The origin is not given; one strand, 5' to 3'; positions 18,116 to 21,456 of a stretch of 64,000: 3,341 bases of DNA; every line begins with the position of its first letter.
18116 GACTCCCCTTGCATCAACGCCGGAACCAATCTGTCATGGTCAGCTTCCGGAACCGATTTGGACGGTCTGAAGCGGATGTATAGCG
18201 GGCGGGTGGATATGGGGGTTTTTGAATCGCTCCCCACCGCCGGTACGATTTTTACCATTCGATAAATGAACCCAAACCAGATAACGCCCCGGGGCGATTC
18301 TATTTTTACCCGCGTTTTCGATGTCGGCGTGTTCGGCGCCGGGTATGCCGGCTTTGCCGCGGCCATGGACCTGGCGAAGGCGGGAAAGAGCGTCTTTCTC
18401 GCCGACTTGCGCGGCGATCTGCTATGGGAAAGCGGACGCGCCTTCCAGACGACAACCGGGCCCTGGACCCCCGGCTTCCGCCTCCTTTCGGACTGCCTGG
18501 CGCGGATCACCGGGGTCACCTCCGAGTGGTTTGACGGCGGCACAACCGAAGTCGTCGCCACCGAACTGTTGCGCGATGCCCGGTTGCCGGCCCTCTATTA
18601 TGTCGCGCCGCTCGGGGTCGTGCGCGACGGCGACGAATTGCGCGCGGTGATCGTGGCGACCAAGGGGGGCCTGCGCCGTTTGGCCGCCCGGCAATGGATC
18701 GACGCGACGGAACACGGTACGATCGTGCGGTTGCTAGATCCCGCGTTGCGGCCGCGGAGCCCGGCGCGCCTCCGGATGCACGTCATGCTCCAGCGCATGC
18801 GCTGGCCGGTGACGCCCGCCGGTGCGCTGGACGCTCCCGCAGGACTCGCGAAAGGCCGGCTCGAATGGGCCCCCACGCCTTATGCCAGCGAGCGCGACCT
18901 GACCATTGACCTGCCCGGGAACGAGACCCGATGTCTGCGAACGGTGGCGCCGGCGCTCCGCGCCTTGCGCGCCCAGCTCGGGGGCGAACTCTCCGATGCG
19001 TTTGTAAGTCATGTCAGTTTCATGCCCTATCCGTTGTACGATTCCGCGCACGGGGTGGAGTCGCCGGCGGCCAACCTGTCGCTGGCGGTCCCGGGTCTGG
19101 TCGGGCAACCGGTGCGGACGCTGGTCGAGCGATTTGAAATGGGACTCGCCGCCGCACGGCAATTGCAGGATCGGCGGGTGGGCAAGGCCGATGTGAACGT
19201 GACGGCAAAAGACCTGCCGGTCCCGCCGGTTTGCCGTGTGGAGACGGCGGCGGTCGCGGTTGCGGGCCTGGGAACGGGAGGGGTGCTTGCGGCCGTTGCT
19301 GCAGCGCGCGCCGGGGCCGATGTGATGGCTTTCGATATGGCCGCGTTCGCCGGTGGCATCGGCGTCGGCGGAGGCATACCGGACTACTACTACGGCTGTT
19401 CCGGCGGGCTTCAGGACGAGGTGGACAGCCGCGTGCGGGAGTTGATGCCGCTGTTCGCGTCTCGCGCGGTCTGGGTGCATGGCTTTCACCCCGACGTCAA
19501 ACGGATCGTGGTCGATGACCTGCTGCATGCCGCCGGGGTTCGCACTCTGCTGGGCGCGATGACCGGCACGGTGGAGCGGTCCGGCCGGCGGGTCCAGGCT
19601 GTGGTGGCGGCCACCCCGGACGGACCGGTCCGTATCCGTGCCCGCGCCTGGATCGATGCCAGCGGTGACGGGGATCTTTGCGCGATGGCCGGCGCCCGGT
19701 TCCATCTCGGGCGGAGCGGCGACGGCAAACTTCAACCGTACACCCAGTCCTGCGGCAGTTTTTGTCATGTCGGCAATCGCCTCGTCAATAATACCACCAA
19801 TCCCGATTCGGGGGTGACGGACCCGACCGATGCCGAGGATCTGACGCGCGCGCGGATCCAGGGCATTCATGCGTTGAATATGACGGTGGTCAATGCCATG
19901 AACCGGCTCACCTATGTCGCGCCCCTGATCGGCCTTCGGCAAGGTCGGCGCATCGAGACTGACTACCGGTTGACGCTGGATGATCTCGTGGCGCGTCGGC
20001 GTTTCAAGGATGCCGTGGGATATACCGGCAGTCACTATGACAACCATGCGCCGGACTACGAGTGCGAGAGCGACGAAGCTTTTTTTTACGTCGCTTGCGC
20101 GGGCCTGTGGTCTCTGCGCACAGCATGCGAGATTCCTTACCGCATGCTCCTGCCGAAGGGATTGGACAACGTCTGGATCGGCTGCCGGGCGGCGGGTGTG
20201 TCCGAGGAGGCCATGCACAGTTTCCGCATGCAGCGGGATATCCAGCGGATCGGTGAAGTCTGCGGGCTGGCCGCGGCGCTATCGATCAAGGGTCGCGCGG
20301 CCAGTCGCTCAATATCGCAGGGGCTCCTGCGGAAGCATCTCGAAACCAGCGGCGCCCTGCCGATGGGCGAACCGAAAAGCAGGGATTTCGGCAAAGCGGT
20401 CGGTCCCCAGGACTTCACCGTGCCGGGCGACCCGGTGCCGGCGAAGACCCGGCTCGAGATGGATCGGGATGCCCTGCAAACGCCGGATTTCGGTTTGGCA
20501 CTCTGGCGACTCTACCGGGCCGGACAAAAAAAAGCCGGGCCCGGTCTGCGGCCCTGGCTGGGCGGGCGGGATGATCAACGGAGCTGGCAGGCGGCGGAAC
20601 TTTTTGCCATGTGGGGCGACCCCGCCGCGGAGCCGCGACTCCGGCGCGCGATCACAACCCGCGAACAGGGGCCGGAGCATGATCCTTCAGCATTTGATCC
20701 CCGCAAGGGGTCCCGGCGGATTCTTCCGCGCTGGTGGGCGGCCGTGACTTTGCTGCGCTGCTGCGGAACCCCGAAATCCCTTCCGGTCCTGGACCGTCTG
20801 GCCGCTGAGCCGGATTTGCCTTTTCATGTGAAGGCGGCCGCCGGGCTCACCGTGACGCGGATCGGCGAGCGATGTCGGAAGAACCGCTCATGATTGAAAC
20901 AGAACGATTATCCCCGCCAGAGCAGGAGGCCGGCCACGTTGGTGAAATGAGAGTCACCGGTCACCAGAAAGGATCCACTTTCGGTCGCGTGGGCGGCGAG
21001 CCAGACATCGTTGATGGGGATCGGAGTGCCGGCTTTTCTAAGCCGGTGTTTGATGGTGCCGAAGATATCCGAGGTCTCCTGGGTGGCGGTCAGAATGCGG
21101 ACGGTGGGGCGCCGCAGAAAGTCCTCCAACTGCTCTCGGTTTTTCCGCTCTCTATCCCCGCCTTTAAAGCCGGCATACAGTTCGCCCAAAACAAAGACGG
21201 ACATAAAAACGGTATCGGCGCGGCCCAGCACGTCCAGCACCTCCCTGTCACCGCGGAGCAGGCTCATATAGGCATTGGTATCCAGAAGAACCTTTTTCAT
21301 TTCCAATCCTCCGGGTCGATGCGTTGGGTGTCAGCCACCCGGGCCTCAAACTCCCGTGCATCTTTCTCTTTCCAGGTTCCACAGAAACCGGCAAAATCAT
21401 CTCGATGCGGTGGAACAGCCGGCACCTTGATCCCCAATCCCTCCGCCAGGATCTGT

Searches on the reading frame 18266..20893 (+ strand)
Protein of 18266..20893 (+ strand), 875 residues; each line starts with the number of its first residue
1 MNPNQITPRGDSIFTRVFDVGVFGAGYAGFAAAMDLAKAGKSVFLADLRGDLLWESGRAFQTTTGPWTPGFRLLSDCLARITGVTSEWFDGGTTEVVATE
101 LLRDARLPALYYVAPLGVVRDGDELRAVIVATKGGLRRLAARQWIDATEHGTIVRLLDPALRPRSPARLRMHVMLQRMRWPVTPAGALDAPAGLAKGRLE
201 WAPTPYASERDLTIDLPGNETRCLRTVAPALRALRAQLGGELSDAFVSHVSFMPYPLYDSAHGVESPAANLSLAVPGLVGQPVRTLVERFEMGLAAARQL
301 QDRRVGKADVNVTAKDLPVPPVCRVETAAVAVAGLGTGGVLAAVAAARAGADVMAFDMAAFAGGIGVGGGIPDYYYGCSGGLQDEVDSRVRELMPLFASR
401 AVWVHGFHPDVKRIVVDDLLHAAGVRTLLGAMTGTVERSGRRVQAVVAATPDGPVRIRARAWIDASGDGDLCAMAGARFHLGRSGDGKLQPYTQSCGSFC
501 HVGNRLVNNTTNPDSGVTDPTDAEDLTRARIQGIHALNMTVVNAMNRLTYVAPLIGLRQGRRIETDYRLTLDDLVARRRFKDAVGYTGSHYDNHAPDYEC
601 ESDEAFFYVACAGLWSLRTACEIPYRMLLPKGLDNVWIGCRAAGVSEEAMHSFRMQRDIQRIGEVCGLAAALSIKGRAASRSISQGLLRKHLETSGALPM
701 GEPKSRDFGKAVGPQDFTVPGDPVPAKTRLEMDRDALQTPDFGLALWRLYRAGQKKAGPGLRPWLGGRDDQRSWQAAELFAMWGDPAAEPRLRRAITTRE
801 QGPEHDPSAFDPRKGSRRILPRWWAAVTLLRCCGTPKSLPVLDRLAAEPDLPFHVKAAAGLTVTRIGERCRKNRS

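Call 20: search_protein_families(library=pfam, proteins=[window:18266-20893:+], max_evalue=0.01)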
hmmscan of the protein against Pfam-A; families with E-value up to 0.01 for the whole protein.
window:18266-20893:+ (875 aa): 6 families
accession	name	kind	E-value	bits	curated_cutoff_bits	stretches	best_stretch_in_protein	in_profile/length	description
PF12831.13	FAD_oxidored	-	5.5e-70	237.2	27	3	330-502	2-180/416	FAD dependent oxidoreductase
PF01262.27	AlaDh_PNT_C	-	0.001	19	23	0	323-359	24-60/214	Alanine dehydrogenase/PNT, C-terminal domain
PF13450.12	NAD_binding_8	-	0.0029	18.3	21.9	0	22-52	1-31/68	NAD(P)-binding Rossmann-like domain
PF07992.20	Pyr_redox_2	-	0.004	17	26.1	0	19-54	2-37/291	Pyridine nucleotide-disulphide oxidoreductase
PF01266.30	DAO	-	0.0054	16.7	27.9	1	19-167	1-130/353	FAD dependent oxidoreductase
PF01134.28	GIDA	-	0.0096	15.4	22.1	1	19-51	1-33/391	Glucose inhibited division protein A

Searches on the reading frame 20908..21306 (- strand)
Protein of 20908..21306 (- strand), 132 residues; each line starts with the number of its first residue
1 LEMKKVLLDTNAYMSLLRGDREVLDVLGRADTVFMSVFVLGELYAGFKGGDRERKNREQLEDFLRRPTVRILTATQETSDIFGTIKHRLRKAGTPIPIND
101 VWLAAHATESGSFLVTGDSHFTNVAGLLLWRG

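Call 60: search_protein_families(library=pfam, proteins=[window:20908-21306:-], max_evalue=0.001)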
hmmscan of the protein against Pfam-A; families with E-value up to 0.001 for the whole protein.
window:20908-21306:- (132 aa): 1 family
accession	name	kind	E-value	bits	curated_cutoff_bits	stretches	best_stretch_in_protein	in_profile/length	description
PF01850.27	PIN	-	1.8e-15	58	23.6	1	6-126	1-119/120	PIN domain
